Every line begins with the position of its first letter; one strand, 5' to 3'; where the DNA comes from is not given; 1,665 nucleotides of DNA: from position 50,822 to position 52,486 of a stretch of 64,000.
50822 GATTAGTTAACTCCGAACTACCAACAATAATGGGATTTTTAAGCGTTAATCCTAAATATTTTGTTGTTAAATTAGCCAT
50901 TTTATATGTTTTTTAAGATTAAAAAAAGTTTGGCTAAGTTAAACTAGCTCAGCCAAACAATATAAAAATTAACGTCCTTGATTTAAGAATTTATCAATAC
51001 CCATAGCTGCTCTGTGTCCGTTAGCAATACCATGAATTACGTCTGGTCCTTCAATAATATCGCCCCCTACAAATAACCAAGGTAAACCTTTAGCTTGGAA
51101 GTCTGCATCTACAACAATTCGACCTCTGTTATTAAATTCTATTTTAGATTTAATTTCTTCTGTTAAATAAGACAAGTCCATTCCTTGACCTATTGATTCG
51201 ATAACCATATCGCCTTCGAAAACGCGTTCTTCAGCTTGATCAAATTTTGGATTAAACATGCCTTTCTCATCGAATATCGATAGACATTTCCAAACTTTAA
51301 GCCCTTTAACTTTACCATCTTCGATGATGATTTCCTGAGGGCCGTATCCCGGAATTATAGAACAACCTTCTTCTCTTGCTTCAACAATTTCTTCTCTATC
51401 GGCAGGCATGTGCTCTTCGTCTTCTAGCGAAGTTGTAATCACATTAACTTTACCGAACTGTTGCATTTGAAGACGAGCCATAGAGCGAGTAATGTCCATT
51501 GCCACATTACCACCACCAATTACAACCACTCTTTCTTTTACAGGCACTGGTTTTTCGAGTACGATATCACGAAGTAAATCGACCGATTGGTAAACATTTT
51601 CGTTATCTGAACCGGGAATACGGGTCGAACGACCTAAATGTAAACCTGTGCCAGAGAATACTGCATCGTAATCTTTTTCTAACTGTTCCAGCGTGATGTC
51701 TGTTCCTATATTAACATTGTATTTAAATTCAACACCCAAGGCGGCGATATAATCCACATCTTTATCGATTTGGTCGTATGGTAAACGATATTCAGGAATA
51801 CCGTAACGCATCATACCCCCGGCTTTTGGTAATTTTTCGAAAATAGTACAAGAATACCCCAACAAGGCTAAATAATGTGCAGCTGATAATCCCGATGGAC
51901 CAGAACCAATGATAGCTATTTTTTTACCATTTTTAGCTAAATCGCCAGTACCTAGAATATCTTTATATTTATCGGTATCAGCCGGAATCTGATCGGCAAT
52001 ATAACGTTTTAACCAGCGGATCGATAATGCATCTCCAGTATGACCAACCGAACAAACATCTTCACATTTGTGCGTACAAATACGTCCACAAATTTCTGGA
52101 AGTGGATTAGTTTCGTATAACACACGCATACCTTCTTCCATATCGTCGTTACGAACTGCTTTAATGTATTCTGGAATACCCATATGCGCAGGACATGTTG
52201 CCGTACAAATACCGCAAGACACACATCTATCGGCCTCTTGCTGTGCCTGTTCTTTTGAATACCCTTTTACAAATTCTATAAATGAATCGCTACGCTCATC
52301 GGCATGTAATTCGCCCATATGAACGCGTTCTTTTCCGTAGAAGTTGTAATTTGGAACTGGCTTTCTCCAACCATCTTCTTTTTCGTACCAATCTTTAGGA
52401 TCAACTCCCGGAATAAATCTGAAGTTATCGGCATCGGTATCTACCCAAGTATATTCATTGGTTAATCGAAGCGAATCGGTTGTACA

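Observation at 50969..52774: NuoI/MbxN-like ferredoxin subunit covalently fused to a GltD/SudA/NfnB-type NAD(P)H-FAD oxidoreductase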

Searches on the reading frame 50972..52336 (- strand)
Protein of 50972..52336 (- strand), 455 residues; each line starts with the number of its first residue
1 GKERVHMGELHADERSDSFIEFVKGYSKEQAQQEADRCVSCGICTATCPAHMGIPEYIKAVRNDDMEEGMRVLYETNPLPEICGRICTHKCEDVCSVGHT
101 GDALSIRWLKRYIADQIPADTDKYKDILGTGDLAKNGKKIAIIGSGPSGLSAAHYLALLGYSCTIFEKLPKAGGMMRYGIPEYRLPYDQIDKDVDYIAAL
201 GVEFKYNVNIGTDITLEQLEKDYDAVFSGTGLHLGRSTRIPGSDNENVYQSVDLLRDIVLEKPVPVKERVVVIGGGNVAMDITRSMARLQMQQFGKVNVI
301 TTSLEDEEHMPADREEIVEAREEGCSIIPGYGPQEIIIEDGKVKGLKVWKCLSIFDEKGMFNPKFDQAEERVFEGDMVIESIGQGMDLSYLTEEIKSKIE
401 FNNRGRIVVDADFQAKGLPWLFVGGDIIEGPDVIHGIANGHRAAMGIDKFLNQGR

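Call 35: search_solved_structures(query=window:50972-52336:-, max_evalue=1e-60, show_alignments=3)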
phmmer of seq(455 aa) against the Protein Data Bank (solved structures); distinct sequences matched with E-value up to 1e-60: 6.
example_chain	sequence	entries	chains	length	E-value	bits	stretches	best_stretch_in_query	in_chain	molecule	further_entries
9bov_A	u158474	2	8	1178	6e-78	265.6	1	43-452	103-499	Molybdopterin oxidoreductase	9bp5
5jca_L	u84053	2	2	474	3e-74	253.4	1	2-453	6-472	NADH-dependent Ferredoxin:NADP Oxidoreductase (NfnI) subunit alpha | NADH-dependent Ferredoxin:NADP Oxidoreductase subunit alpha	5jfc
4ylf_B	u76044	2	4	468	1.2e-73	251.4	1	6-451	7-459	Dihydropyrimidine dehydrogenase subunit A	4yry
5vj7_A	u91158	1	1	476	2.5e-73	250.4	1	2-453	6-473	Oxidoreductase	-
9n5u_A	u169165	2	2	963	1.9e-70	240.9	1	35-452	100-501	NfnA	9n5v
8oh5_C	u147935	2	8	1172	1.2e-69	238.3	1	43-452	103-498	Formate dehydrogenase-O, major subunit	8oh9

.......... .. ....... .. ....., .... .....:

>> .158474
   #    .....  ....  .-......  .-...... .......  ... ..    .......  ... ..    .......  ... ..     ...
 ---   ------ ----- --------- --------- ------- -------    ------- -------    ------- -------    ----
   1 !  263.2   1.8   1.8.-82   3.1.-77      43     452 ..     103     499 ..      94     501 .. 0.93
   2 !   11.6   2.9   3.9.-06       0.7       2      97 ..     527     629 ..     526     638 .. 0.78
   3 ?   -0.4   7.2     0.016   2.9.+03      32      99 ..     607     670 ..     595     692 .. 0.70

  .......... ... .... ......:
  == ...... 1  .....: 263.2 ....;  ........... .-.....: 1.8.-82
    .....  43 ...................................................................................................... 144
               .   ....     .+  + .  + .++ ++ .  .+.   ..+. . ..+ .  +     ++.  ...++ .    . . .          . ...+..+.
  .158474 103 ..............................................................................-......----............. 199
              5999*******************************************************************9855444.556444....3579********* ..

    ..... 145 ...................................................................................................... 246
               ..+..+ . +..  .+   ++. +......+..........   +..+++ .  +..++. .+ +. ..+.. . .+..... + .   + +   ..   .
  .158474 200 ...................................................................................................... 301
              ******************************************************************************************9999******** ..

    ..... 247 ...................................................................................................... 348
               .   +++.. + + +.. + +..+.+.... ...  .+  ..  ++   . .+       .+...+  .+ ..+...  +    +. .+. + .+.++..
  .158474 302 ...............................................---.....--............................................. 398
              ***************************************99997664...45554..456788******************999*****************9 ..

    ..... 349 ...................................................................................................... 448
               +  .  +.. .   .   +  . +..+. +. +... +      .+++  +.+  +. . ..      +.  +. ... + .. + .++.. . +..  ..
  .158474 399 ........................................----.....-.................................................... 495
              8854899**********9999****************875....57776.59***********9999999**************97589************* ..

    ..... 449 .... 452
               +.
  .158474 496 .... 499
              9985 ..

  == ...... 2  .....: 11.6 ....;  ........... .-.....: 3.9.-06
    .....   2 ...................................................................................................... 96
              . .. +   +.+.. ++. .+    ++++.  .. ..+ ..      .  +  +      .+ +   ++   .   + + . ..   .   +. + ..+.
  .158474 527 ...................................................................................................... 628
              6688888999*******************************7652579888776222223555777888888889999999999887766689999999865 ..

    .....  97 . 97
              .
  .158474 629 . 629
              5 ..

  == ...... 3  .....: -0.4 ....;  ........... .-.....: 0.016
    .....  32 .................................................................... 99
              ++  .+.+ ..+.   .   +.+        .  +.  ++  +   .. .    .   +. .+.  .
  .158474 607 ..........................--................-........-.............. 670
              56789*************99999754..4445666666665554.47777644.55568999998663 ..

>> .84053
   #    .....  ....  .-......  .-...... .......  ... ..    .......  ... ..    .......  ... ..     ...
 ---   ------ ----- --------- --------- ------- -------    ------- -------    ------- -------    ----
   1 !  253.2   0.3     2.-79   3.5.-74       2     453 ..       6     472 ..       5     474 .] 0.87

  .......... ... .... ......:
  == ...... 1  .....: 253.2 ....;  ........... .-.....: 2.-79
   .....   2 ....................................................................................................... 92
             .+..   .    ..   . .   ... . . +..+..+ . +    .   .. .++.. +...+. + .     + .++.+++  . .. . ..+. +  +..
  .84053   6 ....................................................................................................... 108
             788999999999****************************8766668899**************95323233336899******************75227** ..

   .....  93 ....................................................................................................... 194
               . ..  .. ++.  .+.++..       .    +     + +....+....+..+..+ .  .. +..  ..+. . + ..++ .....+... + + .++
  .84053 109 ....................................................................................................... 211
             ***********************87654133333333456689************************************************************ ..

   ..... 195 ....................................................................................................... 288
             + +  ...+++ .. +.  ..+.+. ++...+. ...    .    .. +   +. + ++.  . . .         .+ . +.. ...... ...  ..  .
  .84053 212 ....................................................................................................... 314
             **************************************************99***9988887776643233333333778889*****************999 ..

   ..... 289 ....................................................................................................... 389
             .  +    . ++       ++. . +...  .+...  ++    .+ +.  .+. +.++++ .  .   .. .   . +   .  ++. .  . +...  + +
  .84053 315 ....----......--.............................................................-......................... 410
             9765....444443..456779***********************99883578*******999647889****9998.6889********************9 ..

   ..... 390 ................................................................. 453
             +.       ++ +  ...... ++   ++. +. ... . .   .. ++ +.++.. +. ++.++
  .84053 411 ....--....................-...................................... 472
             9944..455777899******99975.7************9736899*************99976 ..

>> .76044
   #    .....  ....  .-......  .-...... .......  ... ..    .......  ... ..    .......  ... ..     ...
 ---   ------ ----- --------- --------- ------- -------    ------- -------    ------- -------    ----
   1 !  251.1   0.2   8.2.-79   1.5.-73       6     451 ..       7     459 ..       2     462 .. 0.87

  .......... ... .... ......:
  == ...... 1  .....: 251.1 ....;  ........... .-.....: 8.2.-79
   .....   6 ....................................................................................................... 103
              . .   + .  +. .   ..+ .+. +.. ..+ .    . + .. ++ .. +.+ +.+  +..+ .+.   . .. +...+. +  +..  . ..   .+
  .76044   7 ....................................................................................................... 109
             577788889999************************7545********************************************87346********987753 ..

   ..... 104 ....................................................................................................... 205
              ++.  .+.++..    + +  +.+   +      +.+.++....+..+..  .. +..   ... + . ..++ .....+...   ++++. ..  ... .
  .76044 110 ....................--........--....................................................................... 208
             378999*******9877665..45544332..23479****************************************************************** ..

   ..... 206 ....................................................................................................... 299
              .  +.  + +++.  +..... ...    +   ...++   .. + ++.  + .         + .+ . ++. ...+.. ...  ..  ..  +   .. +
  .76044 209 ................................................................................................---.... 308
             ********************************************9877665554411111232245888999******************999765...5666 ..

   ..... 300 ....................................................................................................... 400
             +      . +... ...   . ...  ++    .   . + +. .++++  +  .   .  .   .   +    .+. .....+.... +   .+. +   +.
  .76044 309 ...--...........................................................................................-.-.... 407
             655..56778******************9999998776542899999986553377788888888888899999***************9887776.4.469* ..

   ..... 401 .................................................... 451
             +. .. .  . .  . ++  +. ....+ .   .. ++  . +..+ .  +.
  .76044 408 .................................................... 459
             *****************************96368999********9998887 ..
